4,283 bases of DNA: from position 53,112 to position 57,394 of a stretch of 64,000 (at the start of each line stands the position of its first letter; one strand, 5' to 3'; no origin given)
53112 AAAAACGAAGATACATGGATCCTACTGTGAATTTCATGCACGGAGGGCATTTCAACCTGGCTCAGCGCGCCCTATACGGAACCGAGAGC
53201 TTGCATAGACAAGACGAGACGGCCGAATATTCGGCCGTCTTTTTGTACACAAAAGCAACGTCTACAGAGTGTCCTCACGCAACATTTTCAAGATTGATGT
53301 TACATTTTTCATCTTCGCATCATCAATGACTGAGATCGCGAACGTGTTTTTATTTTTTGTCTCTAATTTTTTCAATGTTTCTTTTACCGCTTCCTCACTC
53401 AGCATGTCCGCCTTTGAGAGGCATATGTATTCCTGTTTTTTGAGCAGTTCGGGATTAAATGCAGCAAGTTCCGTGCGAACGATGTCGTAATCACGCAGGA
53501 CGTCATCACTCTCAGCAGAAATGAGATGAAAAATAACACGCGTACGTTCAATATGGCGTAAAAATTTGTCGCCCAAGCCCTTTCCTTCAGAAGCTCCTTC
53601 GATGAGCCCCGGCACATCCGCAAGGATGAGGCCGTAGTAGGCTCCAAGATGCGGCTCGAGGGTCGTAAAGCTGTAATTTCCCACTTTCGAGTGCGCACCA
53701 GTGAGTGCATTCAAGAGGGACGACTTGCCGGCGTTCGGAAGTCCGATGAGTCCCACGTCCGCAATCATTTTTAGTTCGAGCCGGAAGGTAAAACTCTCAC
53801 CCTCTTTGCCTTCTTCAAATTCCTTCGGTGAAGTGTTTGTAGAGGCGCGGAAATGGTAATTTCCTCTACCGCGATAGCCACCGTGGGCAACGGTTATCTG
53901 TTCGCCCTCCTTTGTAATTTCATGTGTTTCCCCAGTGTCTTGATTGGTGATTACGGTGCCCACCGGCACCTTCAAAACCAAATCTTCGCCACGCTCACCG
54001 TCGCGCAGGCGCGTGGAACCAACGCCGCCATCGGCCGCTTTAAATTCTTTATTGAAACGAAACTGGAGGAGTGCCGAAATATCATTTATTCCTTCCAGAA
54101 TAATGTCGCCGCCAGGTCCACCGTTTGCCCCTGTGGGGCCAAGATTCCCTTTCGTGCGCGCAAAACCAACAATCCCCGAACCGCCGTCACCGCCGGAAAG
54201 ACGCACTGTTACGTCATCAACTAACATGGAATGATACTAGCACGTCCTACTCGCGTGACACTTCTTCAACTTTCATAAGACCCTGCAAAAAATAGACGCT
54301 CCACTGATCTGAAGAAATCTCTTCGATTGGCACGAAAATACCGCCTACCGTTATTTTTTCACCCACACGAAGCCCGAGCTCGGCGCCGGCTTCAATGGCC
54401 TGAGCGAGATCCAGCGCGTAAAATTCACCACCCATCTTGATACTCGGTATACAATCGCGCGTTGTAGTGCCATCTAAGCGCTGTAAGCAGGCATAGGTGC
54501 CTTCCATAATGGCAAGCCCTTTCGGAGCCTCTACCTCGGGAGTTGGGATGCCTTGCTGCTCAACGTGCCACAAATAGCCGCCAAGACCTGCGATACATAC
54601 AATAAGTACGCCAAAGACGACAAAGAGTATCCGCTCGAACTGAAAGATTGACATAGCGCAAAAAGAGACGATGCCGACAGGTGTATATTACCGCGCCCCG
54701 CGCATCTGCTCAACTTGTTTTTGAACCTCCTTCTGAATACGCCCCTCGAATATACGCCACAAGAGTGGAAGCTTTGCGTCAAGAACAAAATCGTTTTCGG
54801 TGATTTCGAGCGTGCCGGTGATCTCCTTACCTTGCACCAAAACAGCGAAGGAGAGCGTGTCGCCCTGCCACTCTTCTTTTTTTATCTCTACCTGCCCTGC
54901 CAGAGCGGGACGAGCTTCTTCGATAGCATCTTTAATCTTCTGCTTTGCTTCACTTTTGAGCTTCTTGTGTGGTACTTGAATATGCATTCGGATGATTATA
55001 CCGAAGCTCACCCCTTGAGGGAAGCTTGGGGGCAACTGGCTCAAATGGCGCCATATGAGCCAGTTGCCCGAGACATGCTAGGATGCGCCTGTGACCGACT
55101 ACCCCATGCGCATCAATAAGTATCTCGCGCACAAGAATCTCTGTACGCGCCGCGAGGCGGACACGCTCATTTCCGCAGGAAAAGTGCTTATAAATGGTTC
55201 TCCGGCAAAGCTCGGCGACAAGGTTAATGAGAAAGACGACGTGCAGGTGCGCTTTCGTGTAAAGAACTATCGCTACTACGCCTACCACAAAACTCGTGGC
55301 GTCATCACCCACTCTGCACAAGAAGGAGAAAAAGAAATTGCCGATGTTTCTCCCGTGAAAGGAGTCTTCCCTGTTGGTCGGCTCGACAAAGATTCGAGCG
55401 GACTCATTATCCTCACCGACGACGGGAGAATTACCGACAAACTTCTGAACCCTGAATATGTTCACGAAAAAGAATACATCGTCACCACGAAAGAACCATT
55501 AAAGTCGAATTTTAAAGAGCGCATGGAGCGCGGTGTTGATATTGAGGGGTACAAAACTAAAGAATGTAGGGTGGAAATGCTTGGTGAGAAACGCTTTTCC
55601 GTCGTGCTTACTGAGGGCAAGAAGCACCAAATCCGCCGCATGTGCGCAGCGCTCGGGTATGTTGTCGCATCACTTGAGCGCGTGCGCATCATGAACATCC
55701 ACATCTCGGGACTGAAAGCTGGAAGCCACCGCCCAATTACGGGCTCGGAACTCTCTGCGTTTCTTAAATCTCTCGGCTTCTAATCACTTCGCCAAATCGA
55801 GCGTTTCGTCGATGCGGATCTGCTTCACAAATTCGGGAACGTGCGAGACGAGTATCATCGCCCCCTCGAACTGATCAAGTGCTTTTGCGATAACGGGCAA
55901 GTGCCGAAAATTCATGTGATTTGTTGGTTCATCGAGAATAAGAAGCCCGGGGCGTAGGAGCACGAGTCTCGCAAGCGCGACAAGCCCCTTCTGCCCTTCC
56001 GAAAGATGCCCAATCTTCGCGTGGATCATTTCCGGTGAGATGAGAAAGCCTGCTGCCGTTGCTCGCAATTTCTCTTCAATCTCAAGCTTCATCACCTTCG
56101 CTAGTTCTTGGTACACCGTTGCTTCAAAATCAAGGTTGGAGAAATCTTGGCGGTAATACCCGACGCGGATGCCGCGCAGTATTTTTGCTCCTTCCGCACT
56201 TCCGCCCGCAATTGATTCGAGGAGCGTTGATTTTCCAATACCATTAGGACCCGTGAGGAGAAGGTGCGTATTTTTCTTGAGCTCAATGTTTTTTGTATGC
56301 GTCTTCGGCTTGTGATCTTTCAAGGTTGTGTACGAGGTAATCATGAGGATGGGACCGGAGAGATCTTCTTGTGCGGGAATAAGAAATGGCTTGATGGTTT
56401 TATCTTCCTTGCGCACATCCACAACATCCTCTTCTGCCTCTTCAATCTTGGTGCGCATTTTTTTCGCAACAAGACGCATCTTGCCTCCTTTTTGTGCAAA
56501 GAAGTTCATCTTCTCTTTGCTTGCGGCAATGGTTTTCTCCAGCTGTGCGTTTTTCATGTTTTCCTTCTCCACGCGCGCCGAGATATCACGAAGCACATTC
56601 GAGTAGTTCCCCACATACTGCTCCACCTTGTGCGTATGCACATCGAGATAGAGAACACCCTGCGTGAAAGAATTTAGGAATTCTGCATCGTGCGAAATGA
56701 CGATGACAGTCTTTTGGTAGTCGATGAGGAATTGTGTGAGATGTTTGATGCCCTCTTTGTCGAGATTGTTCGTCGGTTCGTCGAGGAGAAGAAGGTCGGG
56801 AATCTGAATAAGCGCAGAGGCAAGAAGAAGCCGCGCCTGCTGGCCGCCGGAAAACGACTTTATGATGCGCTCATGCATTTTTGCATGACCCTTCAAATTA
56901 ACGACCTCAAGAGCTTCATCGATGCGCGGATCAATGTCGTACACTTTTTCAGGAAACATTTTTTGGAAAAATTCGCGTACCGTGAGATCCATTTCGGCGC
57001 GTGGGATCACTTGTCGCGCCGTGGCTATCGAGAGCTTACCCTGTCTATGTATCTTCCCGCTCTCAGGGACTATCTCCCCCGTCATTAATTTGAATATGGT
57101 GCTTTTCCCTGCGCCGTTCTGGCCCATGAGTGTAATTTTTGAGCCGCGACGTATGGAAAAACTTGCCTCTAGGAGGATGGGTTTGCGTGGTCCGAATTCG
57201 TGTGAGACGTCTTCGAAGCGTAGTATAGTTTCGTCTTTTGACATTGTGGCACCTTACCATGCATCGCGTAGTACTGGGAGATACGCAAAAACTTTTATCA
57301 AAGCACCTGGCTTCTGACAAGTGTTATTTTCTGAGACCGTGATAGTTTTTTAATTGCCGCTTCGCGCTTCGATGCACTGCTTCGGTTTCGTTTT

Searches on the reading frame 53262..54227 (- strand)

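Call 50: search_protein_families(library=pfam, proteins=[window:53262-54227:-], max_evalue=0.00001)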
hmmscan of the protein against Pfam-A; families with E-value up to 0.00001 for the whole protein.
window:53262-54227:- (321 aa): 4 families
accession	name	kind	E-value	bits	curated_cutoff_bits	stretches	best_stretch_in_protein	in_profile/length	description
PF01018.28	GTP1_OBG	-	5.1e-42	143.6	27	1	3-154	1-155/155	GTP1/OBG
PF01926.29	MMR_HSR1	-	3.6e-24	85.5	21.9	1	157-267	1-108/113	50S ribosome-binding GTPase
PF02421.24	FeoB_N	-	2e-11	44.1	27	1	158-225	3-76/156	Ferrous iron transport protein B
PF03193.22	RsgA_GTPase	-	3.2e-06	27.5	30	0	265-314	55-105/174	RsgA GTPase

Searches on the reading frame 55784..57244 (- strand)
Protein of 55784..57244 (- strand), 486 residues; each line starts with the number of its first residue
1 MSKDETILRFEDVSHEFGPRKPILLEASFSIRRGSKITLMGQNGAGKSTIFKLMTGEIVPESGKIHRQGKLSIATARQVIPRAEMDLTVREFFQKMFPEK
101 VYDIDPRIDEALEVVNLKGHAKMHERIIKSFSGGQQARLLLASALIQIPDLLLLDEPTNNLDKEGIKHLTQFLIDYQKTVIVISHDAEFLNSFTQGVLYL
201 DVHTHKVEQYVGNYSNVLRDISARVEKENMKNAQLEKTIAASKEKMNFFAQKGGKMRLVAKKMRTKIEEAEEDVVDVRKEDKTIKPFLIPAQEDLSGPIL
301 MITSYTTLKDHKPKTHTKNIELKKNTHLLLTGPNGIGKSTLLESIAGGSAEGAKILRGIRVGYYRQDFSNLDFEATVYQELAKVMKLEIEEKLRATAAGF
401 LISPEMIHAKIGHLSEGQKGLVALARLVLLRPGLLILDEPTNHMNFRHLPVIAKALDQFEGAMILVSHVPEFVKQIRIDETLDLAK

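Call 50: search_protein_families(library=pfam, proteins=[window:55784-57244:-], max_evalue=0.00001)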
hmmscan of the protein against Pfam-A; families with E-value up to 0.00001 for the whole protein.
window:55784-57244:- (486 aa): 6 families
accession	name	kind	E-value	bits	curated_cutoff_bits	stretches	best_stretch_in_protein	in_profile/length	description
PF00005.33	ABC_tran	-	4.8e-46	157.2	25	2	26-159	3-137/137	ABC transporter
PF13304.12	AAA_21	-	5.4e-15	56.7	27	0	92-191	201-304/304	AAA domain, putative AbiEii toxin, Type IV TA system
PF02463.25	SMC_N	-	5.4e-10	39.5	40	0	125-193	131-205/220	RecF/RecN/SMC N terminal domain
PF13555.12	AAA_29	-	6.5e-09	35.8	27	0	317-345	14-42/61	P-loop containing region of AAA domain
PF13401.12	AAA_22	-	6.6e-07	30.1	27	0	325-439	5-92/130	AAA domain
PF03193.22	RsgA_GTPase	-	1.8e-06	28.3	30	0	35-70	107-142/174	RsgA GTPase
